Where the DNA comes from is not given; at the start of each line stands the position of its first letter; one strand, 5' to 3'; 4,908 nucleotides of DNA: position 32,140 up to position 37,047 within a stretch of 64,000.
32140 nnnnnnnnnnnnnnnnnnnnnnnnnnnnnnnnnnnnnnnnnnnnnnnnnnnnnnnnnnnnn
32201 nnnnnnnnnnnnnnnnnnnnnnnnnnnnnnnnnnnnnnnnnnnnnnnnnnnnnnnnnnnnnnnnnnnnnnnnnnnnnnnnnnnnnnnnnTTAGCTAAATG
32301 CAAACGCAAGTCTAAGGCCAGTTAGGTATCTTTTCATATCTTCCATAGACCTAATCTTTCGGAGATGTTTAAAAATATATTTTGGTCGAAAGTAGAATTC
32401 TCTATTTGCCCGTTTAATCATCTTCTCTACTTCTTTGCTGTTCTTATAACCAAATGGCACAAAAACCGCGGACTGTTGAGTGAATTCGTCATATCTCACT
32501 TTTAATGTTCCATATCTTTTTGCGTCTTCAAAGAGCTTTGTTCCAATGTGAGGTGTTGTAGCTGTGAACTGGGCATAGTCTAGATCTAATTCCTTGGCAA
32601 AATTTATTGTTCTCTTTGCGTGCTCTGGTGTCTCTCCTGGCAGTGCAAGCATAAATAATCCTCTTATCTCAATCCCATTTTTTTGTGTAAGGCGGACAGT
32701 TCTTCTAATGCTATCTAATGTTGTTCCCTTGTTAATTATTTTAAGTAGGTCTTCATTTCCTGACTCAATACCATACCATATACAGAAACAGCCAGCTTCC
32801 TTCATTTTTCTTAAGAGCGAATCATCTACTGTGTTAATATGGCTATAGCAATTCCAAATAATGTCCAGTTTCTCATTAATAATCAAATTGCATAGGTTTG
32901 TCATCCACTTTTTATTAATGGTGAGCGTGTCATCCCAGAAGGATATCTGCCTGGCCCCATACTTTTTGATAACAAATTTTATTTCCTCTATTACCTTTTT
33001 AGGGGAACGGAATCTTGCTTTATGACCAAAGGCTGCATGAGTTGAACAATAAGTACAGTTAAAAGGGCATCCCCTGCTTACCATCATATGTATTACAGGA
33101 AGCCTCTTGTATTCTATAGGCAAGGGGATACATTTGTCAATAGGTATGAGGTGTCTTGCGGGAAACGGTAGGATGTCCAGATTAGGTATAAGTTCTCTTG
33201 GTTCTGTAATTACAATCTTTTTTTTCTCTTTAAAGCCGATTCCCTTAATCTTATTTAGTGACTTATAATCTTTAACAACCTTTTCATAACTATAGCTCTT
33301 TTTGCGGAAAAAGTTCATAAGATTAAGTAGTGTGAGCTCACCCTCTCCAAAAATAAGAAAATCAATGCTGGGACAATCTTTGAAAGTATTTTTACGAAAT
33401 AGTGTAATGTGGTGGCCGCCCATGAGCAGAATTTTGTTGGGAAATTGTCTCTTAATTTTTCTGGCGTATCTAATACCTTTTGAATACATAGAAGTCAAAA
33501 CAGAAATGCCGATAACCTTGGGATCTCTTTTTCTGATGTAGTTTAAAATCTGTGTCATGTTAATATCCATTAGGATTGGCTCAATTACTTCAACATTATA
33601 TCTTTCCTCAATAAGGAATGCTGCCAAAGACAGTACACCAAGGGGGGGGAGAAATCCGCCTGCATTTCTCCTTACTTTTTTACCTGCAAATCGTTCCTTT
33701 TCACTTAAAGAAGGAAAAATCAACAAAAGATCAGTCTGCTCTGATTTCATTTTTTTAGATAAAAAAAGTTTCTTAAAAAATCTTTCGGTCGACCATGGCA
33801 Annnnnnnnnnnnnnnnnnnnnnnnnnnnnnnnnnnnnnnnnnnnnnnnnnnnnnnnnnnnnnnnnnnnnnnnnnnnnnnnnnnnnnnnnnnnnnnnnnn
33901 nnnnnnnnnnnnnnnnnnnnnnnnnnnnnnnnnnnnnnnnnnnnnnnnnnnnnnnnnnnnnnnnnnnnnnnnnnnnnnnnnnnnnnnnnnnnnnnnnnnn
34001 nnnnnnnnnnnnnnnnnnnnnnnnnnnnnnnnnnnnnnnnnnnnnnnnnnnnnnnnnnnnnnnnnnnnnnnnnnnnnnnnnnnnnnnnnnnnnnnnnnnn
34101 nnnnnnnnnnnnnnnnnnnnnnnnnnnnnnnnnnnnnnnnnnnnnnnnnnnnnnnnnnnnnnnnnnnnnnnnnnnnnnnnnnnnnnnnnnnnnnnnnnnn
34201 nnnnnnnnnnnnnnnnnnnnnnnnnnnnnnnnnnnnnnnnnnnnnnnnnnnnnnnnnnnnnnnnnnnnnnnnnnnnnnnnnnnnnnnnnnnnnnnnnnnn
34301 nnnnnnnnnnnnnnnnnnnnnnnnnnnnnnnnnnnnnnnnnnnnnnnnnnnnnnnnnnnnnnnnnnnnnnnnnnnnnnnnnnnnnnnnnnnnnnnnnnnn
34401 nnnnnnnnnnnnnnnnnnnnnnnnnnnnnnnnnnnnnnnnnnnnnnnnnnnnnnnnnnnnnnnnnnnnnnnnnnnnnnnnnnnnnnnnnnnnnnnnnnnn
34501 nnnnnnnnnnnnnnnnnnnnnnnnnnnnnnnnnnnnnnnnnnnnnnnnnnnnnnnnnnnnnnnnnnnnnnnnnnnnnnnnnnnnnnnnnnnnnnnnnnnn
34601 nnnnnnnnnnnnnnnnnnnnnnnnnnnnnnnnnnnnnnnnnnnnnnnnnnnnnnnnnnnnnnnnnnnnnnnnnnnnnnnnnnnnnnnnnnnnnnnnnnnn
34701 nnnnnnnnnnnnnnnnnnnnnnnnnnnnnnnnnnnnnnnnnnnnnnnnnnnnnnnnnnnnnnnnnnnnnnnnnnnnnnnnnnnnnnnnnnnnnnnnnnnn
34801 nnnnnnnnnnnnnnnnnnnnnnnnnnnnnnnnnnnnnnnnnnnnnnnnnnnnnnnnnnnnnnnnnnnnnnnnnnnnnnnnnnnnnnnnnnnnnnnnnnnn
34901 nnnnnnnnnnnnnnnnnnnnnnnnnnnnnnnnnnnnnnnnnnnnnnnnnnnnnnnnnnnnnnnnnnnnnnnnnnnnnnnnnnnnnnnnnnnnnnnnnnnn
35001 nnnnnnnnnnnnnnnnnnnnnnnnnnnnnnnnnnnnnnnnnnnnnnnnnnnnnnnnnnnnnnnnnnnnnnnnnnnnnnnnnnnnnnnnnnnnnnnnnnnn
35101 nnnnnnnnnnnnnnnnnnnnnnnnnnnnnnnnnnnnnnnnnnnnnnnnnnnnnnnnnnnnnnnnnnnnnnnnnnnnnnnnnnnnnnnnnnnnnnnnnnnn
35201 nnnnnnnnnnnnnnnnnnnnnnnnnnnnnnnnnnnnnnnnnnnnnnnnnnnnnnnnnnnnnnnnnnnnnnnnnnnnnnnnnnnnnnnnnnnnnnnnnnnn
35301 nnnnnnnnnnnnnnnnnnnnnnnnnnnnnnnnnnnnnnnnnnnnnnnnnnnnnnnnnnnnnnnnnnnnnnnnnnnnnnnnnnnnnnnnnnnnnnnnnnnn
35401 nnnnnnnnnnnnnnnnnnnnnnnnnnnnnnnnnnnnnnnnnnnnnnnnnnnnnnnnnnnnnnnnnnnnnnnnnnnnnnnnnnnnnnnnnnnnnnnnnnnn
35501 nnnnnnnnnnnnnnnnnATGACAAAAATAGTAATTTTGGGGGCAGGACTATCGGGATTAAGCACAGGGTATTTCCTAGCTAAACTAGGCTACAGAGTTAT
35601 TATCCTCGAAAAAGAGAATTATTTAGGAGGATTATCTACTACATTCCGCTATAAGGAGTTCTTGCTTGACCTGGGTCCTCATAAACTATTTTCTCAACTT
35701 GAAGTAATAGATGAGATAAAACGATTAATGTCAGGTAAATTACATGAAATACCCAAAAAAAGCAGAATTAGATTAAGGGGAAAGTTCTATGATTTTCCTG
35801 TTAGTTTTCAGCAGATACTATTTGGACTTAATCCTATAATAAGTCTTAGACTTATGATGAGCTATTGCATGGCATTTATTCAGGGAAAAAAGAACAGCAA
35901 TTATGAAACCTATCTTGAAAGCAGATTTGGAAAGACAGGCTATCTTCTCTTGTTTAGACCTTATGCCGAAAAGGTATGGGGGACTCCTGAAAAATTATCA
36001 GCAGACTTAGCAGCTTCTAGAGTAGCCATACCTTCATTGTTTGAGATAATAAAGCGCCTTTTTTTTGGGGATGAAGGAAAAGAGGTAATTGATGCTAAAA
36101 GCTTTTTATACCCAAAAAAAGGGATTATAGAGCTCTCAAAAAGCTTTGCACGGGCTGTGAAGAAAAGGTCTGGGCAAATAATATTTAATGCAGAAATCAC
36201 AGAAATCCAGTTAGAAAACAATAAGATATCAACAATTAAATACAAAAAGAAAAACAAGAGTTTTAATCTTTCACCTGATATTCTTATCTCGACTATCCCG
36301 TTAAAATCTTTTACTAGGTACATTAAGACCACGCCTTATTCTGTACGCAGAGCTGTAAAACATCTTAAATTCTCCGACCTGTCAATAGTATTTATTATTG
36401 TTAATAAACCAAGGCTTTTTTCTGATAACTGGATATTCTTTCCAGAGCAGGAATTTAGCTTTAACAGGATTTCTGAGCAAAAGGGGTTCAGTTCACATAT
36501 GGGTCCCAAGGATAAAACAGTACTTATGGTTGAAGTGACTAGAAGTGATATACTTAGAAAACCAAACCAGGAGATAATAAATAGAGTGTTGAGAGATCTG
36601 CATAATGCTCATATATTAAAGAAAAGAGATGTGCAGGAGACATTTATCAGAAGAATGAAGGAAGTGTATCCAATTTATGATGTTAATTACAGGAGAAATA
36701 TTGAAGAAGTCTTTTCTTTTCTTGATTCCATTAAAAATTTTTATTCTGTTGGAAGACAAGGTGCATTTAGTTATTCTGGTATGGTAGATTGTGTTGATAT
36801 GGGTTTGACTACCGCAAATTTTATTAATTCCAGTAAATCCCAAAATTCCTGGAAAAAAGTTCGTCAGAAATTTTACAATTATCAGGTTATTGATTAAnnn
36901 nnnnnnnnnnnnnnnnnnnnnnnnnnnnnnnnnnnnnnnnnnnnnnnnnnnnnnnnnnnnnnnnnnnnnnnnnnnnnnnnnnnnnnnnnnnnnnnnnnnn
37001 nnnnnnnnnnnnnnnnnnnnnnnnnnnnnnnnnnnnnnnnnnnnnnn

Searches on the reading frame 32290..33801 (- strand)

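Call 84: search_protein_families(library=pfam, proteins=[window:32290-33801:-], max_evalue=0.00001)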
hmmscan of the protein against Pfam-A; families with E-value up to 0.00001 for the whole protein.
window:32290-33801:- (503 aa): 2 families
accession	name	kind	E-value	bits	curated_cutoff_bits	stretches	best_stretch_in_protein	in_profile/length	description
PF04055.27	Radical_SAM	-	2.1e-25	90.2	29.5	1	241-402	3-166/166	Radical SAM superfamily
PF02310.24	B12-binding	-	1.4e-19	70.5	32.1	1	41-160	2-119/121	B12 binding domain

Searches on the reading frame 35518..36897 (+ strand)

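Call 84: search_protein_families(library=pfam, proteins=[window:35518-36897:+], max_evalue=0.00001)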
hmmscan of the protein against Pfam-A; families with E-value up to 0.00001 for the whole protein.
window:35518-36897:+ (459 aa): 4 families
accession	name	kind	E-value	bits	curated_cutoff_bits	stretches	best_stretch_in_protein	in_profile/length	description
PF01593.30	Amino_oxidase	-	1.8e-20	74.1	19.8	1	11-371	1-379/443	Flavin containing amine oxidoreductase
PF13450.12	NAD_binding_8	-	3.2e-14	53.4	21.9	1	6-59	1-54/68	NAD(P)-binding Rossmann-like domain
PF01266.30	DAO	-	2.2e-10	41.1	27.9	1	3-42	1-39/353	FAD dependent oxidoreductase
PF12831.13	FAD_oxidored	-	5.9e-06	26.3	27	0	4-42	2-40/416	FAD dependent oxidoreductase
